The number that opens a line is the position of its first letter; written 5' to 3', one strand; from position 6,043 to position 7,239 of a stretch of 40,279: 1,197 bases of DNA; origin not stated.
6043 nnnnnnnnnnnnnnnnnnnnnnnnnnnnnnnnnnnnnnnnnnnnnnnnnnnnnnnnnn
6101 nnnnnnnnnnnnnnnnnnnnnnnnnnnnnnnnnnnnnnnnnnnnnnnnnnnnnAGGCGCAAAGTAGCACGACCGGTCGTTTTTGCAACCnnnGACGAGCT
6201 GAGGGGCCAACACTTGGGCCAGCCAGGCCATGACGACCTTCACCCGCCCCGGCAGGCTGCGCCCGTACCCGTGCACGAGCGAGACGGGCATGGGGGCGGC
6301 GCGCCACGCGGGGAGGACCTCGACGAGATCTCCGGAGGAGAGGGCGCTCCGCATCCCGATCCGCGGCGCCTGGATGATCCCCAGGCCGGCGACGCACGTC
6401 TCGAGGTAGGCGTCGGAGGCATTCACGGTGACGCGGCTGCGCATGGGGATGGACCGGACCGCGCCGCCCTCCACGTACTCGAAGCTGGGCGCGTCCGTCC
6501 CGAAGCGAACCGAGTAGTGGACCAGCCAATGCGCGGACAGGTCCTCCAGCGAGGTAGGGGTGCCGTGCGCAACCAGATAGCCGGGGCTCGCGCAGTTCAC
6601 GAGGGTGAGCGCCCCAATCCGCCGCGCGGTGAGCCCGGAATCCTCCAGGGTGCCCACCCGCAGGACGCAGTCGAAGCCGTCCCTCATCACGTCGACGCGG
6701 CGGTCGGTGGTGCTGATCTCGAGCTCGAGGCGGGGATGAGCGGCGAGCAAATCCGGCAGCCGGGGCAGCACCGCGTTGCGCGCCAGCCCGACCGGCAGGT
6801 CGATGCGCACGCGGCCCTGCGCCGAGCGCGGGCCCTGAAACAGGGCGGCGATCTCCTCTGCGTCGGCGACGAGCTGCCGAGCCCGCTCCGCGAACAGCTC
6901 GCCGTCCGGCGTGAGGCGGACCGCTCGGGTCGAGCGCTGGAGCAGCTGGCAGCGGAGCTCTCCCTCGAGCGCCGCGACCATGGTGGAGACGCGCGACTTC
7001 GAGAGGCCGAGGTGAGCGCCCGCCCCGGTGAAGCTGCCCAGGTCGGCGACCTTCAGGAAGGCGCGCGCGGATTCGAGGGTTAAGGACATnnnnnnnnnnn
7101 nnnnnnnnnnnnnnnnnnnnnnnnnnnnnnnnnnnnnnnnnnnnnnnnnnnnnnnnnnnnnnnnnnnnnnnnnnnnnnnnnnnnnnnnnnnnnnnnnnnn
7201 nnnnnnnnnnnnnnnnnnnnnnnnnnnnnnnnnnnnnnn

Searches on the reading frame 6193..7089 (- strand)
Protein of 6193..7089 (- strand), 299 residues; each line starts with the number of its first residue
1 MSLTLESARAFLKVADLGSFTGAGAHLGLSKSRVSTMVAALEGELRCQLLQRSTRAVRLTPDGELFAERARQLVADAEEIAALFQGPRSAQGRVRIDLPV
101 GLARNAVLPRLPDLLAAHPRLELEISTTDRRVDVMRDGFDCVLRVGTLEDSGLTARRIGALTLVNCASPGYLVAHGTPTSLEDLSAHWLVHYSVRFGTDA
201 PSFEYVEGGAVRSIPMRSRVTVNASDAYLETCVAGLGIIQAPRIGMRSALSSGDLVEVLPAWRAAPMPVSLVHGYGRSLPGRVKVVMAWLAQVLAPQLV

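Call 18: search_protein_families(library=pfam, proteins=[window:6193-7089:-])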
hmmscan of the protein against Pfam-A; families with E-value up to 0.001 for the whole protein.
window:6193-7089:- (299 aa): 2 families
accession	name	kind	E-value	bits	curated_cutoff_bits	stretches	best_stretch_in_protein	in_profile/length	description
PF03466.25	LysR_substrate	-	1.6e-32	113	28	1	89-294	3-208/209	LysR substrate binding domain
PF00126.33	HTH_1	-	7.5e-18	64.7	26.6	1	6-64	2-60/60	Bacterial regulatory helix-turn-helix protein, lysR family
